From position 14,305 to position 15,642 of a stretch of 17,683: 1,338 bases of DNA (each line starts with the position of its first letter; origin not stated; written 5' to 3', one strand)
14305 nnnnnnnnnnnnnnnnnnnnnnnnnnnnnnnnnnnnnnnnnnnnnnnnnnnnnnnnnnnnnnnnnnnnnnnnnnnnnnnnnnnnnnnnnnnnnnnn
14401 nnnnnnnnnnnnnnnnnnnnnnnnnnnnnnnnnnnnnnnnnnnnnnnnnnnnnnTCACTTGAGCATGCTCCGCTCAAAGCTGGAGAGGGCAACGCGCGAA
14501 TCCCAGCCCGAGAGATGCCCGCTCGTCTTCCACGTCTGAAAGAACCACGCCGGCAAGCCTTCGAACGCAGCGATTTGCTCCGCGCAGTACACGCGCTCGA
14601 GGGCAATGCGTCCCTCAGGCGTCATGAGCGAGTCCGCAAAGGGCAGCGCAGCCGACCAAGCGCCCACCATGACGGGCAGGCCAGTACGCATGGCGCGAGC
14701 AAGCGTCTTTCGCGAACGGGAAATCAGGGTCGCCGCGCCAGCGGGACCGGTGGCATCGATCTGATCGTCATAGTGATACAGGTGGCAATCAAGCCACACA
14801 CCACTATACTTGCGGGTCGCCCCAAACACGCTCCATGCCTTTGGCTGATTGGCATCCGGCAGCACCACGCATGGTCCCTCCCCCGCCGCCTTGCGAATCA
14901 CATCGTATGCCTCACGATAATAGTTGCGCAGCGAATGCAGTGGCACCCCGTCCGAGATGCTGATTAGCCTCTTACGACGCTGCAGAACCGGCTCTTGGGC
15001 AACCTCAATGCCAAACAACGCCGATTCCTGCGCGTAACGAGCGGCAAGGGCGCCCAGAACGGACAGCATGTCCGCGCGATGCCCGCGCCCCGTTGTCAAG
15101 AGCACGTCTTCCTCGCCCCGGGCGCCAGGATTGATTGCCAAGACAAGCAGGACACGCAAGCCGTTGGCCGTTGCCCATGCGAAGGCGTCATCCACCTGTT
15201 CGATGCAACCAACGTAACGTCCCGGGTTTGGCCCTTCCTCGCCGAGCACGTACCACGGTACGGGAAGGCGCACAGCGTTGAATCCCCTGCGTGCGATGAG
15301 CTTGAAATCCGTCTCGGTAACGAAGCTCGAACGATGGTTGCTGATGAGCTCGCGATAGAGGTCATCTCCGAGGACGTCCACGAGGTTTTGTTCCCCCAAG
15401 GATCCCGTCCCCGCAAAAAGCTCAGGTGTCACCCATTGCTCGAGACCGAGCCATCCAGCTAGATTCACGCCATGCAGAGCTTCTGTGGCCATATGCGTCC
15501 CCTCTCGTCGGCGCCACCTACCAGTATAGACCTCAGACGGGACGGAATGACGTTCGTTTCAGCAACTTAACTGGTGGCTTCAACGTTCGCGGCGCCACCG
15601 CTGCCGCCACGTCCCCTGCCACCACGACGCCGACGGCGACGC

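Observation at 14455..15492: Cytoplasmic GH5-like gene with apparently degenerate catalytic motifs inserted into the conserved holB-ricT-rsmI neighbourhood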

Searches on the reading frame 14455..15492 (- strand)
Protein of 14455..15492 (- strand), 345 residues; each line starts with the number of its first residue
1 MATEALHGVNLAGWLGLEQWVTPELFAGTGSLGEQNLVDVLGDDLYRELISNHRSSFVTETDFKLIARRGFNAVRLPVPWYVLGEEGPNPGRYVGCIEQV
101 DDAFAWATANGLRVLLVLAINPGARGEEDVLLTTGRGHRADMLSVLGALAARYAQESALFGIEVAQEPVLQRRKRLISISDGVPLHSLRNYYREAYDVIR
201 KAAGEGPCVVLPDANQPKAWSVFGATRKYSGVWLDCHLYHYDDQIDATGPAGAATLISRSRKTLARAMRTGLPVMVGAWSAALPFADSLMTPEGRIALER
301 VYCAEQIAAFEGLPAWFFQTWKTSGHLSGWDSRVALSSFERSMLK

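Call 3: search_protein_families(library=pfam, proteins=[window:14455-15492:-], max_evalue=0.1)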
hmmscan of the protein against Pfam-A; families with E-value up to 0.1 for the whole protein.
window:14455-15492:- (345 aa): 1 family
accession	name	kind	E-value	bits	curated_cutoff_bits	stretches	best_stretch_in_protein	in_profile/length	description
PF00150.24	Cellulase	-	6.1e-11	42.8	23.5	1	58-280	22-237/272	Cellulase (glycosyl hydrolase family 5)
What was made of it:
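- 14455..15492 (-): GH5-like pseudo-glycosidase gene, 345 aa, predicted (beta/alpha)8 barrel. Key codons: Arg75, Ala119 (was His), Gln166-Glu167-Pro168 (was Asn-Glu-Pro), His237-x-Tyr239, Ala278 (was nucleophile Glu), Gln319 (was Trp). Pfam PF00150 from call 3.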

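Call 4: search_protein_families(library=ncbifam, proteins=[window:14455-15492:-], max_evalue=0.1)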
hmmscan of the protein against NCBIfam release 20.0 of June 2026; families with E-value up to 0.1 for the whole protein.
window:14455-15492:- (345 aa): 1 family
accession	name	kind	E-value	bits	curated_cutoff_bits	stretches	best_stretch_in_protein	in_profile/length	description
NF051847.1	EndGlycCerase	equivalog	0.00019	20.2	700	1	56-116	57-115/455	endoglycoceramidase I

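Call 5: search_solved_structures(query=window:14455-15492:-, max_evalue=1, show_alignments=3)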
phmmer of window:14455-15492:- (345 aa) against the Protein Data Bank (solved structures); distinct sequences matched with E-value up to 1: 28.
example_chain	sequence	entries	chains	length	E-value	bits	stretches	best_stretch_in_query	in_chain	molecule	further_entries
8z2w_A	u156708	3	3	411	6.5e-29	104.2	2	4-295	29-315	Glucan 1,3-beta-glucosidase A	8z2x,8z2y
6zb9_A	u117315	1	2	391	2e-28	102.6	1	6-307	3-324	Exo-beta-1,3-glucanase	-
6zb8_A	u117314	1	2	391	5.2e-28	101.2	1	6-307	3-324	Exo-beta-1,3-glucanase variant E167Q/E295Q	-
1h4p_A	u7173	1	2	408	7.6e-18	67.8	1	4-241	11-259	GLUCAN 1,3-BETA-GLUCOSIDASE I/II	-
1eqp_A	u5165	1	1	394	3.5e-16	62.3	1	5-224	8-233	EXO-B-(1,3)-GLUCANASE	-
3n9k_A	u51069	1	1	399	4.6e-16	61.9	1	5-233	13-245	Glucan 1,3-beta-glucosidase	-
4m80_A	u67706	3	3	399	5.1e-16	61.8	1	5-224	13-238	EXO-1,3-BETA-GLUCANASE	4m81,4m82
3o6a_A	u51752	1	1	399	5.3e-16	61.7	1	5-224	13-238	Glucan 1,3-beta-glucosidase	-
2pc8_A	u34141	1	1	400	5.4e-16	61.7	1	5-224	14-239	Hypothetical protein XOG1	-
2pb1_A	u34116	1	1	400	5.4e-16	61.7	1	5-224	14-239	Hypothetical protein XOG1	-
1cz1_A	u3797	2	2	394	5.4e-16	61.7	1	5-224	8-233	PROTEIN (EXO-B-(1,3)-GLUCANASE) | EXO-(B)-(1,3)-GLUCANASE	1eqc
2pf0_A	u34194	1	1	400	6.1e-16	61.5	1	5-224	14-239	Hypothetical protein XOG1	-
2pbo_A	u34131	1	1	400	1.3e-15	60.5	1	5-224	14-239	Hypothetical protein XOG1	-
1cec_A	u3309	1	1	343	1.5e-05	27.4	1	46-169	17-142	ENDOGLUCANASE CELC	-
1cen_A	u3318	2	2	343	2.4e-05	26.7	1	46-165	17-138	CELLULASE CELC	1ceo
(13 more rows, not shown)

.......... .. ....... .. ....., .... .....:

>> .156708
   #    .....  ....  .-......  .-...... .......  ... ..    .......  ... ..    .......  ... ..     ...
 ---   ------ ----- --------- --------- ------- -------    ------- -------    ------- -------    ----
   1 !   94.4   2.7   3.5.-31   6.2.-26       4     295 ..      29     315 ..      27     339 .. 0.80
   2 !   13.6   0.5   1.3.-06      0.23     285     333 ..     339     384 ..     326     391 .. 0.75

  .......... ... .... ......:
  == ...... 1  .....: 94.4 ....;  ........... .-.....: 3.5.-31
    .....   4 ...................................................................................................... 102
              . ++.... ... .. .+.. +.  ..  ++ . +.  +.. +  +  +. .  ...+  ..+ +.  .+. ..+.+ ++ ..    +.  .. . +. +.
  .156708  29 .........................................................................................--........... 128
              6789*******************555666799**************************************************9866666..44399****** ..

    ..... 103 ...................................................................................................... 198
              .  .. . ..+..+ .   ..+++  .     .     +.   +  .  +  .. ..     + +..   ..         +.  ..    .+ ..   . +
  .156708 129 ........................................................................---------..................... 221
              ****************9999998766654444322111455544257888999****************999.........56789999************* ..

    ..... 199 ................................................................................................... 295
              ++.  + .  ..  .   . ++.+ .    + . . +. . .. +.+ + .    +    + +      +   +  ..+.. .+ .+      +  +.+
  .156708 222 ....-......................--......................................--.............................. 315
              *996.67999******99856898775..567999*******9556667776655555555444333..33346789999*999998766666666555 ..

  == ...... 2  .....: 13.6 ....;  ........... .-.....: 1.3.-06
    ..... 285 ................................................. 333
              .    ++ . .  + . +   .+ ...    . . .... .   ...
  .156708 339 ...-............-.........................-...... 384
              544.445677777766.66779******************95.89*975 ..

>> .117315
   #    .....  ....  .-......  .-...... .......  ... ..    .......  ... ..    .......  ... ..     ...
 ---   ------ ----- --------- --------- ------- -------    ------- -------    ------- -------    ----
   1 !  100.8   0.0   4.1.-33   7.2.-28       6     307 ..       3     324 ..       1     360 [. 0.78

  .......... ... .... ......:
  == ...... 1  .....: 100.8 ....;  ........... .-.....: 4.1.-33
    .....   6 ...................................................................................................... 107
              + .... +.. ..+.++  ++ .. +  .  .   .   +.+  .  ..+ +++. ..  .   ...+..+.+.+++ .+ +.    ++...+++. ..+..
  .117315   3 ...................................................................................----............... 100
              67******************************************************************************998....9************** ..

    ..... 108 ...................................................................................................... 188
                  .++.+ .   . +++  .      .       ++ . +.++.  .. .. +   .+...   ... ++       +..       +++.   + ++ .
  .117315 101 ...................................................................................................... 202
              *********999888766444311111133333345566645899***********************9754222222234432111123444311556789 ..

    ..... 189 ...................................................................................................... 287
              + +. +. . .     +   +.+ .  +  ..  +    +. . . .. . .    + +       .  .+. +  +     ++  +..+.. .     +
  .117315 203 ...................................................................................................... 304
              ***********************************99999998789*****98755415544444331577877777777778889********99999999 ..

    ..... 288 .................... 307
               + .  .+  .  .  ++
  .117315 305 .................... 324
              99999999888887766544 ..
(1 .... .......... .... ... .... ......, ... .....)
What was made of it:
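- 14455..15492 (-): PDB alignments from call 5.
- On Catalytically competent retaining GH5: Ala278 (GAW) aligned to E295 of 6zb9 (call 5). Glu167 aligned to E167 of 6zb9 (call 5).
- Checked: Pfam PF00150 scores 42.8 bits against a cut-off of 23.5 (call 3). phmmer against PDB gives 8z2w at 6.5e-29 and 6zb9 at 2e-28 (call 5). Query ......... pairs with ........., so the nucleophile Glu is Ala278 (call 5).
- Alignment to 6zb9 and 8z2w gives the residue assignments (call 5).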

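Call 6: find_homologous_proteins(query=window:14455-15492:-, max_evalue=0.00001)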
Query window:14455-15492:- (345 aa): 448 proteins with E <= 0.00001 among 8000 candidates; the best 120 are listed.
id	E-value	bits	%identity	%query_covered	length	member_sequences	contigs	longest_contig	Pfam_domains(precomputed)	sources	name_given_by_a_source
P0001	2.6e-230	781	99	100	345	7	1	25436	PF00150.25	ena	-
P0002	5.2e-188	642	81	100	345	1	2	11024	PF00150.25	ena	-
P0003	3.1e-184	630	79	100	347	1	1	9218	PF00150.25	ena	-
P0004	4.4e-183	626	79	100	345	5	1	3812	PF00150.25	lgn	-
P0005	1.0e-179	615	75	100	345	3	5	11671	PF00150.25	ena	-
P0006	8.5e-179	612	76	100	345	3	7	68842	PF00150.25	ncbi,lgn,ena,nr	ncbi:MAG: cellulase family glycosylhydrolase [Atopobiaceae bacterium]|nr:cellulase family glycosylhy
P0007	2.5e-178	610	76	100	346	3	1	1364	PF00150.25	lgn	-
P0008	1.4e-175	601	74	100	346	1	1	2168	PF00150.25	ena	-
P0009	1.9e-173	594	73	100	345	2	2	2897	PF00150.25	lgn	-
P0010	2.9e-173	594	75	100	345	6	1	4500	PF00150.25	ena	-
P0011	4.2e-172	590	75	100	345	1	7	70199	PF00150.25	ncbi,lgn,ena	-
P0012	1.4e-171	588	72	100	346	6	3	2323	PF00150.25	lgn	-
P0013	1.9e-170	585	72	100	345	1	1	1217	PF00150.25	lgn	-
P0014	7.2e-169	579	72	100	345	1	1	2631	PF00150.25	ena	-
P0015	1.1e-168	579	72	100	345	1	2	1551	PF00150.25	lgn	-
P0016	3.8e-168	577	71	100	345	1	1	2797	PF00150.25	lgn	-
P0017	2.0e-167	575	71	100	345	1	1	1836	PF00150.25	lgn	-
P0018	3.1e-167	574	71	98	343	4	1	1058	PF00150.25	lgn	-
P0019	7.3e-167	573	72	100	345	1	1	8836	PF00150.25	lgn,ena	-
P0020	1.1e-166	572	72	100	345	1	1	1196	PF00150.25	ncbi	-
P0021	3.6e-166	570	72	100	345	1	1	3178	PF00150.25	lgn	-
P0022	6.2e-165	566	69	100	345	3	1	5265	PF00150.25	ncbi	-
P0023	8.7e-165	566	70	100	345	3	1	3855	PF00150.25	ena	-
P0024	6.7e-164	563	71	100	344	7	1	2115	PF00150.25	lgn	-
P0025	3.1e-163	561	71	98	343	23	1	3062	PF00150.25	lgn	-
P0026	1.3e-162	559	69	100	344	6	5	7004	PF00150.25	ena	-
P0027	1.3e-162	559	69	100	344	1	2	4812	PF00150.25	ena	-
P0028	3.0e-162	558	69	100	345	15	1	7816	PF00150.25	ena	-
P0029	3.5e-162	557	70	100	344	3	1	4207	PF00150.25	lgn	-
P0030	4.7e-162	557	69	100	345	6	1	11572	PF00150.25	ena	-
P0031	4.9e-162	557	72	99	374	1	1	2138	PF00150.25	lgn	-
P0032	5.2e-162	557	70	98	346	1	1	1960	PF00150.25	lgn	-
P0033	1.6e-161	555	70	99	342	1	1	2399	PF00150.25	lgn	-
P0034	3.1e-161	554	68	100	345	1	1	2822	PF00150.25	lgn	-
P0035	1.1e-160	552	69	100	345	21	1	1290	PF00150.25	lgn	-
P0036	1.0e-159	549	69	100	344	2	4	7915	PF00150.25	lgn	-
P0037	1.1e-159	549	79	89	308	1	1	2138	PF00150.25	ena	-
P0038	7.0e-159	546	69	100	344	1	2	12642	PF00150.25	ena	-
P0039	1.6e-158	545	68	100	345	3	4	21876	PF00150.25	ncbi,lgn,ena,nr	ncbi:MAG: cellulase family glycosylhydrolase [Atopobiaceae bacterium]|nr:cellulase family glycosylhy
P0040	1.9e-158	545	70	99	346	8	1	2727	PF00150.25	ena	-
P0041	4.7e-158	544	68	100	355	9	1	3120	PF00150.25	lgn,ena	-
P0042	2.6e-157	541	67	100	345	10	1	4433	PF00150.25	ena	-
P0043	3.1e-157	541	70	98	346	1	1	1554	PF00150.25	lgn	-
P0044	3.3e-157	541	68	100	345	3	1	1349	PF00150.25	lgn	-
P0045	1.1e-156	539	67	100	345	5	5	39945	PF00150.25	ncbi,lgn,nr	ncbi:MAG: cellulase family glycosylhydrolase [Coriobacteriales bacterium]|nr:cellulase family glycos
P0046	3.2e-156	538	68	100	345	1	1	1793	PF00150.25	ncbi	-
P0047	4.4e-156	537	69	99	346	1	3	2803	PF00150.25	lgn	-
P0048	8.5e-156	536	68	99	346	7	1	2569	PF00150.25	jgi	jgi:glucan 1,3-beta-glucosidase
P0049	1.2e-155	536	68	100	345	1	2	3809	PF00150.25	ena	-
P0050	4.8e-155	534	69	100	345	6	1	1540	PF00150.25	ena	-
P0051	1.0e-153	529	67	99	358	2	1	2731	PF00150.25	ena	-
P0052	5.2e-153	527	69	99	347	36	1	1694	PF00150.25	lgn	-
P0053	1.7e-152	525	67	99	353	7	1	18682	PF00150.25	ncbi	-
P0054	3.3e-151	521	68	100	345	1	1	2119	PF00150.25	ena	-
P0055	4.0e-151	521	65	100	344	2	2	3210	PF00150.25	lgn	-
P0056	4.6e-149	514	66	100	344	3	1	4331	PF00150.25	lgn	-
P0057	1.3e-148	513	65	100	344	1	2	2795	PF00150.25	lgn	-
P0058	8.9e-147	507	65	100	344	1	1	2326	PF00150.25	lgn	-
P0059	5.2e-146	504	63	100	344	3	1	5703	PF00150.25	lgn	-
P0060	8.6e-146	503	65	100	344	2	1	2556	PF00150.25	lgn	-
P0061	3.5e-145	501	63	100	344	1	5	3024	PF00150.25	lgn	-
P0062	3.7e-145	501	71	88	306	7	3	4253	PF00150.25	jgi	jgi:glucan 1,3-beta-glucosidase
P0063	2.2e-143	496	63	98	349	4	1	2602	PF00150.25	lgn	-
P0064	4.8e-143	494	63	99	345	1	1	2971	PF00150.25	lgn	-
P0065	9.9e-141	487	63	100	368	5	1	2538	PF00150.25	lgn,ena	-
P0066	1.9e-140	486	60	100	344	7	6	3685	PF00150.25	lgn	-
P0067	4.3e-139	481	60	98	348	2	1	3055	PF00150.25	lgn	-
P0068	1.7e-138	479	63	99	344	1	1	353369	PF00150.25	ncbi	-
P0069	6.1e-138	478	62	99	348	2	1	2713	PF00150.25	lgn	-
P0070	3.4e-136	472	60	100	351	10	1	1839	PF00150.25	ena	-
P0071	5.5e-133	461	59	100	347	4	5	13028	PF00150.25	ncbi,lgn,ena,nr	ncbi:MAG: cellulase family glycosylhydrolase [Atopobiaceae bacterium]|nr:cellulase family glycosylhy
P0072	1.1e-132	460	60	100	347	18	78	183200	PF00150.25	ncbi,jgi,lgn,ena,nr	ncbi:MAG: cellulase family glycosylhydrolase [Olegusella sp.]|nr:cellulase family glycosylhydrolase 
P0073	4.0e-132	459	58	100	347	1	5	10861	PF00150.25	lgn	-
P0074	5.8e-132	458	61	100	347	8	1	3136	PF00150.25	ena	-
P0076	2.3e-131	456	58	100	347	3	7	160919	PF00150.25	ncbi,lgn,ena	-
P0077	3.4e-131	455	57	100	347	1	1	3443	PF00150.25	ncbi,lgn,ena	-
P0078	2.0e-130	453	58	100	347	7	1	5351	PF00150.25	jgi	-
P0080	2.8e-130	452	58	100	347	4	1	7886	PF00150.25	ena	-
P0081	6.3e-130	451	58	100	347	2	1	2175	PF00150.25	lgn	-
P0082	2.0e-129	450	57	100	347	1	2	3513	PF00150.25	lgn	-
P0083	3.6e-129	449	57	100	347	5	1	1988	PF00150.25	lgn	-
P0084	7.1e-129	448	58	100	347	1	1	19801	PF00150.25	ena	-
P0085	7.6e-129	448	59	100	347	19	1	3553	PF00150.25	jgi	jgi:glucan 1,3-beta-glucosidase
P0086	1.1e-128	447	56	100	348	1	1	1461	PF00150.25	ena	-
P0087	1.4e-128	447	56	100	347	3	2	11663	PF00150.25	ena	-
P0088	1.6e-128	447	57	100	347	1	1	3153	PF00150.25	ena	-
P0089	2.1e-128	446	57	100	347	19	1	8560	PF00150.25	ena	-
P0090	2.2e-128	446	57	100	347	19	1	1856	PF00150.25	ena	-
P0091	4.3e-128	445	57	100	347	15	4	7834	PF00150.25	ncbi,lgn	-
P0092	4.5e-128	445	56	100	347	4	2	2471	PF00150.25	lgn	-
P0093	5.3e-128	445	57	100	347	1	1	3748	PF00150.25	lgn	-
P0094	9.0e-128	444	56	100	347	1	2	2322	PF00150.25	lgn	-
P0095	1.1e-127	444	59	100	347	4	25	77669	PF00150.25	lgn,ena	-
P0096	1.3e-127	444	58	100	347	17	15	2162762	PF00150.25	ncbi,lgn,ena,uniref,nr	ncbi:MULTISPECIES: glycoside hydrolase family 5 protein [Olsenella]|uniref:glycoside hydrolase famil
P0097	2.5e-127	443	57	100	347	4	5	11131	PF00150.25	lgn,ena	-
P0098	3.0e-127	442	56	100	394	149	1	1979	PF00150.25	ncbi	-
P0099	3.2e-127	442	57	100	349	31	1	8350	PF00150.25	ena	-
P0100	5.0e-127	442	58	100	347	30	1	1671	PF00150.25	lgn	-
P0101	7.7e-127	441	57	100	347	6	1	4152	PF00150.25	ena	-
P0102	8.8e-127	441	56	100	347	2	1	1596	PF00150.25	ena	-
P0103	1.0e-126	441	58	100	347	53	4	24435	PF00150.25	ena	-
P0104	3.0e-126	439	55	100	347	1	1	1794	PF00150.25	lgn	-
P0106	3.2e-126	439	55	100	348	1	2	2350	PF00150.25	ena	-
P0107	7.3e-126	438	56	99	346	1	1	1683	PF00150.25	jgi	jgi:glucan 1,3-beta-glucosidase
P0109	1.1e-125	437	58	100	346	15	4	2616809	PF00150.25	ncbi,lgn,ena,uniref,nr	ncbi:glucan 1,3-beta-glucosidase [Olsenella profusa DSM 13989]|uniref:glycoside hydrolase family 5 p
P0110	1.2e-125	437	56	100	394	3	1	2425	PF00150.25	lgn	-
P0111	1.3e-125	437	56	100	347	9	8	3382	PF00150.25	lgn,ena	-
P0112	1.4e-125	437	56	99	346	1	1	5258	PF00150.25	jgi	jgi:glucan 1,3-beta-glucosidase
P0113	1.5e-125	437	56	100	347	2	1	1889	PF00150.25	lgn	-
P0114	2.5e-125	436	58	98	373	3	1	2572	PF00150.25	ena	-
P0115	2.7e-125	436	56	100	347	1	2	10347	PF00150.25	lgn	-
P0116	5.6e-125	435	56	100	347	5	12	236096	PF00150.25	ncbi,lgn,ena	-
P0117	7.1e-125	435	57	100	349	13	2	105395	PF00150.25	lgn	-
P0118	9.3e-125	434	57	100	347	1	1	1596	PF00150.25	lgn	-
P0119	1.7e-124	433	54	100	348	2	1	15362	PF00150.25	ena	-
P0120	3.0e-124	433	54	100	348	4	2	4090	PF00150.25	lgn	-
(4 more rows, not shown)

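Call 15: find_related_loci(query=A1, collection=genome_contigs, flank=6000)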
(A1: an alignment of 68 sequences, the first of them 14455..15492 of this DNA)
Query A1 (345 aa) in genome_contigs; peptide patterns used: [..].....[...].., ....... (x = any residue, [..] = any of these).
600 stretches matched a pattern (row limit reached: there are more); 575 encode a relative of the query (tblastn E <= 1e-3); the best 80 are kept; 80 distinct loci.
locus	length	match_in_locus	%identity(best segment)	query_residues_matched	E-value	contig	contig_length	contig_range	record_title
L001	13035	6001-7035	75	1-345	2e-175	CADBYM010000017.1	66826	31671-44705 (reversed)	MAG: uncultured Coriobacteriaceae bacterium isolate RUG14419 genome assembly, contig: RUG14419_asm_17, whole genome shot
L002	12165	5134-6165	69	1-344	5e-163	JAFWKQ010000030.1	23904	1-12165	MAG: Atopobiaceae bacterium isolate RGIG5826 Sheep_Jejunum-1__c48057, whole genome shotgun sequence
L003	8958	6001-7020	70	5-344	6e-161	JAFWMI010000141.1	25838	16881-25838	MAG: Atopobiaceae bacterium isolate RGIG5870 Sheep_Jejunum-2__c169522, whole genome shotgun sequence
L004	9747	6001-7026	69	4-345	4e-159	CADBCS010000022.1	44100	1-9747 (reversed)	MAG: uncultured Coriobacteriaceae bacterium isolate RUG13846 genome assembly, contig: RUG13846_asm_22, whole genome shot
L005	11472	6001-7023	67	5-345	6e-156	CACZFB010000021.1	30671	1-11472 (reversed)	MAG: uncultured Coriobacteriaceae bacterium isolate RUG12554 genome assembly, contig: RUG12554_asm_21, whole genome shot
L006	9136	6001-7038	59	1-344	7e-137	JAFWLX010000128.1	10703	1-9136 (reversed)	MAG: Atopobiaceae bacterium isolate RGIG5859 Sheep_Jejunum-2__c135821, whole genome shotgun sequence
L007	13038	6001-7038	60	1-344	4e-136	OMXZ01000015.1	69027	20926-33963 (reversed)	uncultured actinobacterium isolate RUG078 genome assembly, contig: scaffold_795, whole genome shotgun sequence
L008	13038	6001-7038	57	1-344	4e-135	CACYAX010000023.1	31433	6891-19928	MAG: uncultured Coriobacteriaceae bacterium isolate RUG11770 genome assembly, contig: RUG11770_asm_23, whole genome shot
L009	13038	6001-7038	58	1-344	7e-135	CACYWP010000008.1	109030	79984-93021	MAG: uncultured Coriobacteriaceae bacterium isolate RUG12341 genome assembly, contig: RUG12341_asm_8, whole genome shotg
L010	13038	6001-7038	57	1-344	4e-132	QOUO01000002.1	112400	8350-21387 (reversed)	MAG: Coriobacteriaceae bacterium isolate COR2 MaxBin_010_1, whole genome shotgun sequence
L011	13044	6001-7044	57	1-344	2e-131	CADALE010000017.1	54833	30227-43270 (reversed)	MAG: uncultured Coriobacteriaceae bacterium isolate RUG13402 genome assembly, contig: RUG13402_asm_17, whole genome shot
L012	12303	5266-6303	59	1-344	6e-131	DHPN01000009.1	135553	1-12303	MAG TPA_asm: Atopobiaceae bacterium UBA5363 UBA5363_contig_1070, whole genome shotgun sequence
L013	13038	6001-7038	57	1-344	1e-130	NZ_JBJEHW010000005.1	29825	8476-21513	MAG: Parafannyhessea sp. isolate PUUB40_bin.026 NODE_1042_length_29825_cov_7.738226, whole genome shotgun sequence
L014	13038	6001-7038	58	1-344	9e-131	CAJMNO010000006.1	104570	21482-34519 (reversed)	TPA_asm: uncultured bacterium isolate ERR1430407-bin.8 genome assembly, contig: NODE_120_length_104570_cov_87.193752, wh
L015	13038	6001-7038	57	1-344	4e-130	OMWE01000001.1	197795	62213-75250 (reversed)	uncultured actinobacterium isolate RUG025 genome assembly, contig: scaffold_27, whole genome shotgun sequence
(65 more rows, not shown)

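Call 18: predict_structure(alignment_id=A1)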
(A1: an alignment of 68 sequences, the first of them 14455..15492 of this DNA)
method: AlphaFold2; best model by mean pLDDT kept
length: 345 residues; sequences in the alignment: 68
mean_pLDDT: 86.9   pTM: 0.88
mean pLDDT of the five models: 86.9, 86.4, 85.6, 85.3, 84.1
residues with pLDDT >= 90: 207; 70-90: 103; 50-70: 14; < 50: 21
segments of 3 or more residues with pLDDT < 50: 327-345
pLDDT, mean of each block of 10 residues (from residue 1): 77 89 84 86 94 95 92 96 95 96 98 98 86 77 98 98 96 83 93 98 97 92 85 92 76 91 94 93 72 81 89 89 59 42 37
secondary structure, 60 per line:
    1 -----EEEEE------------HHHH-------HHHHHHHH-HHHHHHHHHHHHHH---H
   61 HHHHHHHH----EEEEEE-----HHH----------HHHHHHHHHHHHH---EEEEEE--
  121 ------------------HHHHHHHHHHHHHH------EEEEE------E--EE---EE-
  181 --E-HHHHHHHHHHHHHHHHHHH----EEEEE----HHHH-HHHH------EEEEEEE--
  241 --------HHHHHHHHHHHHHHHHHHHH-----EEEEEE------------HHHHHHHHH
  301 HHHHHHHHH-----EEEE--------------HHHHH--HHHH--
elements in order: E6-10 H23-26 H34-41 H43-56 H60-68 E73-78 H97-109 E113-118 H139-152 E159-163 H185-203 E208-212 H217-220 H222-225 E232-238 H249-268 E274-279 H292-309 E315-318 H333-337 H340-343
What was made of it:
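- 14455..15492 (-): AF2 model has pLDDT 86.9 and pTM 0.88 (call 18).
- On Glycoside hydrolase family 5 (sequence/fold family, Pfam PF00150): The AF2 model shows eight beta-alpha units (call 18).
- The AF2 barrel is confident (pLDDT 86.9, call 18). The C-terminal 19 residues are conserved but modelled at pLDDT below 50 (call 18).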
